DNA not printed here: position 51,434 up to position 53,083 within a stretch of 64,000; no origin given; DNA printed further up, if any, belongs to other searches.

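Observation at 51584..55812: Tandem clostripain-like lipoprotein paralogs, one decorated with multiple Big_2 adhesin-like repeats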

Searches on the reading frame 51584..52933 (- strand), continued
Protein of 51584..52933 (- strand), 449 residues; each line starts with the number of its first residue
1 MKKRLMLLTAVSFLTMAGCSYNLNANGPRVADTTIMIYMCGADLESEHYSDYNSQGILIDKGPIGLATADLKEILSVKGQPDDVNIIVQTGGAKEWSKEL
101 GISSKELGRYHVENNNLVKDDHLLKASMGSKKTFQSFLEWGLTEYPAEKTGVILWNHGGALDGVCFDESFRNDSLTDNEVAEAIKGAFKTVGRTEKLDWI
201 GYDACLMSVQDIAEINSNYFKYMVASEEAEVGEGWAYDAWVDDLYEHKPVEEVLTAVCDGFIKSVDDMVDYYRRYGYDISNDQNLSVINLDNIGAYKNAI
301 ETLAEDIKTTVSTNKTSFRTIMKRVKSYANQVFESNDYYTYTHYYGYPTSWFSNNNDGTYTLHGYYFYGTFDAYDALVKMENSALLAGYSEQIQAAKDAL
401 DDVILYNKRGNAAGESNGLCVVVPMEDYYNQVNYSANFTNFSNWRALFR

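Call 15: find_related_loci(query=A1, collection=genome_contigs, flank=10000)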
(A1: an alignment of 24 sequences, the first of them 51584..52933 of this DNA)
Query A1 (449 aa) in genome_contigs; peptide patterns used: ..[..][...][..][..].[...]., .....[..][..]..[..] (x = any residue, [..] = any of these).
599 stretches matched a pattern (row limit reached: there are more); 594 encode a relative of the query (tblastn E <= 1e-3); the best 80 are kept; 79 distinct loci.
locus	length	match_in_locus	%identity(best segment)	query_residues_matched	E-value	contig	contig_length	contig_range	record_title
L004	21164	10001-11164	49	34-447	3e-121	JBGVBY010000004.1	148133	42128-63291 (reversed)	MAG: Bacilli bacterium isolate ruminal_MAG_397 ruminal_MAG_397_contig_0004, whole genome shotgun sequence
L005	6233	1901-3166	45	3-445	1e-115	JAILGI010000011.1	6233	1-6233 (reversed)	MAG: Bacilli bacterium isolate RUI094 k141_7207796_flag=0_multi=32.0000_len=6233, whole genome shotgun sequence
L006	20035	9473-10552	48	34-447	7e-114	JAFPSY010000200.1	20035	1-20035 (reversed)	MAG: Acholeplasmatales bacterium isolate RGIG1446 Dairy_cattle_Rumen.Co__c7819307, whole genome shotgun sequence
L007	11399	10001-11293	44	1-445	3e-111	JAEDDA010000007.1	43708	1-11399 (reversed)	MAG: Bacilli bacterium isolate MAG020 NODE_404_length_43708_cov_14.063753, whole genome shotgun sequence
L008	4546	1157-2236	45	34-447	1e-107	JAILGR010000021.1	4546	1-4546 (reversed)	MAG: Acholeplasmatales bacterium isolate RUI103 k141_12184147_flag=1_multi=11.1149_len=4546, whole genome shotgun sequen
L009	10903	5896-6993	45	31-447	7e-106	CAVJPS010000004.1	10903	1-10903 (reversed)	bacterium isolate H07634-L1_cleanbin_000056 genome assembly, contig: Spades_H07634-L1_contig_4333, whole genome shotgun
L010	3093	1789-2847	43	34-448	2e-108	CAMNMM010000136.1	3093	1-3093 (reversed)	MAG: uncultured Bacillales bacterium isolate SRR873597_bin.171_metaWRAP_v1.3_MAG genome assembly, contig: NODE.106097_le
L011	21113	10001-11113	43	32-447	2e-103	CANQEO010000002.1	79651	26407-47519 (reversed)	MAG: uncultured Bacilli bacterium isolate Lapin-005__bin74 genome assembly, contig: Lapin-005__NODE_336_length_79651_cov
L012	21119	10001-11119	43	32-447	1e-102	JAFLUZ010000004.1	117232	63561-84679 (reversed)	MAG: Erysipelotrichales bacterium isolate HAN092 Seq4, whole genome shotgun sequence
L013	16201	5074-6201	42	32-447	4e-102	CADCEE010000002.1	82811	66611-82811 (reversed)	MAG: uncultured Erysipelotrichaceae bacterium isolate RUG14566 genome assembly, contig: RUG14566_asm_2, whole genome sho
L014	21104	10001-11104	43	32-447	8e-102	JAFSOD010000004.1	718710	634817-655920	MAG: Bacilli bacterium isolate RGIG3320 Goat_Reticulum-5__c320, whole genome shotgun sequence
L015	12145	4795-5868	44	36-447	3e-101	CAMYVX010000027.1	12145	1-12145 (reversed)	MAG TPA_asm: uncultured Bacillales bacterium isolate SRR10912535_bin.26_metaWRAP_v1.3_MAG genome assembly, contig: ERZ14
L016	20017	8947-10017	41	34-448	8e-101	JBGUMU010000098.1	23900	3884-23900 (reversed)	MAG: Bacilli bacterium isolate ruminal_MAG_226 ruminal_MAG_226_contig_0098, whole genome shotgun sequence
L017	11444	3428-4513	46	34-447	2e-105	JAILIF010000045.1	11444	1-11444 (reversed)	MAG: Bacilli bacterium isolate RUI143 k141_849707_flag=0_multi=26.0000_len=11444, whole genome shotgun sequence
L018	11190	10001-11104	42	32-447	3e-100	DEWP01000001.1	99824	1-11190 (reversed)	MAG TPA_asm: Bacillales bacterium UBA3207 UBA3207_contig_1211, whole genome shotgun sequence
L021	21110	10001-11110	44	32-447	9e-100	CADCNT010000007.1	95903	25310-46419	MAG: uncultured Erysipelotrichaceae bacterium isolate RUG14810 genome assembly, contig: RUG14810_asm_7, whole genome sho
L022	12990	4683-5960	42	34-447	5e-98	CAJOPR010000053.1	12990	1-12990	uncultured Bacilli bacterium isolate Rumen_Coassembly_mag_592 genome assembly, contig: k87_12218662, whole genome shotgu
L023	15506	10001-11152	44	34-444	1e-97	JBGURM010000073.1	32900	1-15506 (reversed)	MAG: Bacilli bacterium isolate ruminal_MAG_116 ruminal_MAG_116_contig_0076, whole genome shotgun sequence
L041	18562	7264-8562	43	1-445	3e-109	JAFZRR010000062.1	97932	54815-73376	MAG: Bacilli bacterium isolate RGIG8036 Water_buffalos_Rumen-1__c1202709, whole genome shotgun sequence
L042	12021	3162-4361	46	34-448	5e-109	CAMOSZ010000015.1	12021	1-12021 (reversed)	MAG: uncultured Bacillales bacterium isolate SRR873609_bin.146_metaWRAP_v1.3_MAG genome assembly, contig: ERZ1756109_547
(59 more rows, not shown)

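Call 18: search_protein_families(library=ncbifam, proteins=[window:51584-52933:-], max_evalue=0.001)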
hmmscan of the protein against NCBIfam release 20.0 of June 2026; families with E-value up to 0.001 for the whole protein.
window:51584-52933:- (449 aa): 0 families

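Call 45: predict_structure(alignment_id=A1)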
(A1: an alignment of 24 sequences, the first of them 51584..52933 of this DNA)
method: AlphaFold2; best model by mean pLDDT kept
length: 449 residues; sequences in the alignment: 24
mean_pLDDT: 88.8   pTM: 0.87
mean pLDDT of the five models: 88.8, 88.4, 87.6, 86.5, 85.6
residues with pLDDT >= 90: 309; 70-90: 97; 50-70: 15; < 50: 28
segments of 3 or more residues with pLDDT < 50: 1-26
pLDDT, mean of each block of 10 residues (from residue 1): 44 42 55 96 81 86 89 96 97 92 95 97 95 98 97 88 88 90 98 97 93 97 89 85 98 98 94 92 96 98 97 91 89 90 82 89 74 97 97 98 97 93 73 77 90
secondary structure, 60 per line:
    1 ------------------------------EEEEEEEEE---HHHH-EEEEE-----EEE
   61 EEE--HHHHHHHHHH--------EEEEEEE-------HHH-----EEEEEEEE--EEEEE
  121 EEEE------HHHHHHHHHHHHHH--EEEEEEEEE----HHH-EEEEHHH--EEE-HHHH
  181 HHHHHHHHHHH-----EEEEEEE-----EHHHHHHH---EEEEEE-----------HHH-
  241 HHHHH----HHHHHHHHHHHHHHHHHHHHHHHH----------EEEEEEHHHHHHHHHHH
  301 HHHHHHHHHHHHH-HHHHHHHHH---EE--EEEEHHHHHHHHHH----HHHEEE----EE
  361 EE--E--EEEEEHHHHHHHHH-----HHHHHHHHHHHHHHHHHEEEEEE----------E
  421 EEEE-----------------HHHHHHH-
elements in order: E31-39 H43-46 E48-52 E58-63 H66-75 E84-90 E106-113 E116-124 H131-144 E147-155 E164-167 E173-175 H177-191 E197-203 H210-216 E220-225 H241-245 H250-273 E284-289 H290-313 H315-323 E331-334 H335-344 E352-354 E359-362 E368-372 H373-381 H387-403 E404-409 E420-424 H442-448

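Call 50: fold_search(model_id=the predicted structure, library=pdb)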
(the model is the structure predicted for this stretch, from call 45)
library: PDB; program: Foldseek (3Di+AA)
matches with E <= 10: 1072; with E <= 0.001: 11
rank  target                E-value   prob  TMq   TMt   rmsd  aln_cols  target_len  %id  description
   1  9cip_B                1.8e-20  1.00  0.64  0.64   5.1       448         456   20  MicroED structure of the C11 cysteine protease clostripain (released 2024-08-14)
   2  9cip_A                1.9e-20  1.00  0.64  0.63   5.2       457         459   19  MicroED structure of the C11 cysteine protease clostripain (released 2024-08-14)
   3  6nag_A                5.8e-17  1.00  0.52  0.65   6.3       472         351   14  X-ray structure of a secreted C11 cysteine protease from Bacteroides thetaiotaomicron "iotapain (released 2019-12-11)
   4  6nag_B                6.5e-17  1.00  0.52  0.66   7.0       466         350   14  X-ray structure of a secreted C11 cysteine protease from Bacteroides thetaiotaomicron "iotapain (released 2019-12-11)
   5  6n9j_B                8.2e-17  1.00  0.56  0.69   5.6       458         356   15  X-ray structure of a secreted C11 cysteine protease from Bacteroides thetaiotaomicron in complex with an irreversible  (released 2019-12-11)
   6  6mzo                  1.1e-16  1.00  0.50  0.64   7.8       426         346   17  X-ray Structure of an Inactive Zymogen C11 Protease from Parabacteroides distasonis (released 2019-04-17)
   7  6n9j_A                1.5e-16  1.00  0.58  0.73   5.3       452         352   14  X-ray structure of a secreted C11 cysteine protease from Bacteroides thetaiotaomicron in complex with an irreversible  (released 2019-12-11)
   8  5dyn_B                2.8e-08  1.00  0.34  0.59   7.9       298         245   15  B. fragilis cysteine protease (released 2016-03-30)
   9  5l20_B                4.9e-08  1.00  0.32  0.58   7.4       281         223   16  Crystal Structure of a Clostripain (BT_0727) from Bacteroides thetaiotaomicron ATCC 29148 in Complex with Peptide Inhi (released 2017-08-02)
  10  3uws_B                6.2e-08  1.00  0.35  0.64   8.1       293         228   17  Crystal structure of a clostripain (PARMER_00083) from Parabacteroides merdae ATCC 43184 at 1.70 A resolution (released 2012-06-13)
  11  3uws_C                6.1e-04  1.00  0.19  0.67   7.0       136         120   18  Crystal structure of a clostripain (PARMER_00083) from Parabacteroides merdae ATCC 43184 at 1.70 A resolution (released 2012-06-13)
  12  7wr1_A                2.4e-03  0.98  0.24  0.40   7.1       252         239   13  P32 of caspase-4 C258A mutant in complex with OspC3 C-terminal ankyrin-repeat domain (released 2023-01-25)
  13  8tl0_I                3.4e-03  1.00  0.30  0.28   6.6       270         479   11  Structure of activated SAVED-CHAT filament (released 2024-03-06)
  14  6ns7_A                4.6e-03  0.99  0.27  0.44   8.6       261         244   14  Crystal structure of murine caspase-11 (released 2020-07-29)
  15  6erh_D                4.9e-03  0.91  0.20  0.17   9.0       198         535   11  Complex of XLF and heterodimer Ku bound to DNA (released 2018-10-17)
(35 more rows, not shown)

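Call 51: search_solved_structures(query=A1, max_evalue=0.001, show_alignments=3)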
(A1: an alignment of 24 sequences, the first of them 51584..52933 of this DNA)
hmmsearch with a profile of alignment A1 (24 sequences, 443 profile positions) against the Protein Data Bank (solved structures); distinct sequences matched with E-value up to 0.001: 5.
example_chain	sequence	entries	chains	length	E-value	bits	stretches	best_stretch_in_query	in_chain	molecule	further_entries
9cip_A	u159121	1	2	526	4.1e-24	88.5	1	23-432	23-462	Clostripain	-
6mzo_A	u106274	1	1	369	6.5e-11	45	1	113-245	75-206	Inactive Zymogen C11 Protease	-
6n9j_A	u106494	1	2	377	2e-06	30.2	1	124-351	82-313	Clostripain-related protein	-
4yec_B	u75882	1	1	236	3.1e-06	29.6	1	194-338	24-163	Clostripain family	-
3uws_B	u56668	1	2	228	3.5e-06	29.4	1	194-340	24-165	hypothetical protein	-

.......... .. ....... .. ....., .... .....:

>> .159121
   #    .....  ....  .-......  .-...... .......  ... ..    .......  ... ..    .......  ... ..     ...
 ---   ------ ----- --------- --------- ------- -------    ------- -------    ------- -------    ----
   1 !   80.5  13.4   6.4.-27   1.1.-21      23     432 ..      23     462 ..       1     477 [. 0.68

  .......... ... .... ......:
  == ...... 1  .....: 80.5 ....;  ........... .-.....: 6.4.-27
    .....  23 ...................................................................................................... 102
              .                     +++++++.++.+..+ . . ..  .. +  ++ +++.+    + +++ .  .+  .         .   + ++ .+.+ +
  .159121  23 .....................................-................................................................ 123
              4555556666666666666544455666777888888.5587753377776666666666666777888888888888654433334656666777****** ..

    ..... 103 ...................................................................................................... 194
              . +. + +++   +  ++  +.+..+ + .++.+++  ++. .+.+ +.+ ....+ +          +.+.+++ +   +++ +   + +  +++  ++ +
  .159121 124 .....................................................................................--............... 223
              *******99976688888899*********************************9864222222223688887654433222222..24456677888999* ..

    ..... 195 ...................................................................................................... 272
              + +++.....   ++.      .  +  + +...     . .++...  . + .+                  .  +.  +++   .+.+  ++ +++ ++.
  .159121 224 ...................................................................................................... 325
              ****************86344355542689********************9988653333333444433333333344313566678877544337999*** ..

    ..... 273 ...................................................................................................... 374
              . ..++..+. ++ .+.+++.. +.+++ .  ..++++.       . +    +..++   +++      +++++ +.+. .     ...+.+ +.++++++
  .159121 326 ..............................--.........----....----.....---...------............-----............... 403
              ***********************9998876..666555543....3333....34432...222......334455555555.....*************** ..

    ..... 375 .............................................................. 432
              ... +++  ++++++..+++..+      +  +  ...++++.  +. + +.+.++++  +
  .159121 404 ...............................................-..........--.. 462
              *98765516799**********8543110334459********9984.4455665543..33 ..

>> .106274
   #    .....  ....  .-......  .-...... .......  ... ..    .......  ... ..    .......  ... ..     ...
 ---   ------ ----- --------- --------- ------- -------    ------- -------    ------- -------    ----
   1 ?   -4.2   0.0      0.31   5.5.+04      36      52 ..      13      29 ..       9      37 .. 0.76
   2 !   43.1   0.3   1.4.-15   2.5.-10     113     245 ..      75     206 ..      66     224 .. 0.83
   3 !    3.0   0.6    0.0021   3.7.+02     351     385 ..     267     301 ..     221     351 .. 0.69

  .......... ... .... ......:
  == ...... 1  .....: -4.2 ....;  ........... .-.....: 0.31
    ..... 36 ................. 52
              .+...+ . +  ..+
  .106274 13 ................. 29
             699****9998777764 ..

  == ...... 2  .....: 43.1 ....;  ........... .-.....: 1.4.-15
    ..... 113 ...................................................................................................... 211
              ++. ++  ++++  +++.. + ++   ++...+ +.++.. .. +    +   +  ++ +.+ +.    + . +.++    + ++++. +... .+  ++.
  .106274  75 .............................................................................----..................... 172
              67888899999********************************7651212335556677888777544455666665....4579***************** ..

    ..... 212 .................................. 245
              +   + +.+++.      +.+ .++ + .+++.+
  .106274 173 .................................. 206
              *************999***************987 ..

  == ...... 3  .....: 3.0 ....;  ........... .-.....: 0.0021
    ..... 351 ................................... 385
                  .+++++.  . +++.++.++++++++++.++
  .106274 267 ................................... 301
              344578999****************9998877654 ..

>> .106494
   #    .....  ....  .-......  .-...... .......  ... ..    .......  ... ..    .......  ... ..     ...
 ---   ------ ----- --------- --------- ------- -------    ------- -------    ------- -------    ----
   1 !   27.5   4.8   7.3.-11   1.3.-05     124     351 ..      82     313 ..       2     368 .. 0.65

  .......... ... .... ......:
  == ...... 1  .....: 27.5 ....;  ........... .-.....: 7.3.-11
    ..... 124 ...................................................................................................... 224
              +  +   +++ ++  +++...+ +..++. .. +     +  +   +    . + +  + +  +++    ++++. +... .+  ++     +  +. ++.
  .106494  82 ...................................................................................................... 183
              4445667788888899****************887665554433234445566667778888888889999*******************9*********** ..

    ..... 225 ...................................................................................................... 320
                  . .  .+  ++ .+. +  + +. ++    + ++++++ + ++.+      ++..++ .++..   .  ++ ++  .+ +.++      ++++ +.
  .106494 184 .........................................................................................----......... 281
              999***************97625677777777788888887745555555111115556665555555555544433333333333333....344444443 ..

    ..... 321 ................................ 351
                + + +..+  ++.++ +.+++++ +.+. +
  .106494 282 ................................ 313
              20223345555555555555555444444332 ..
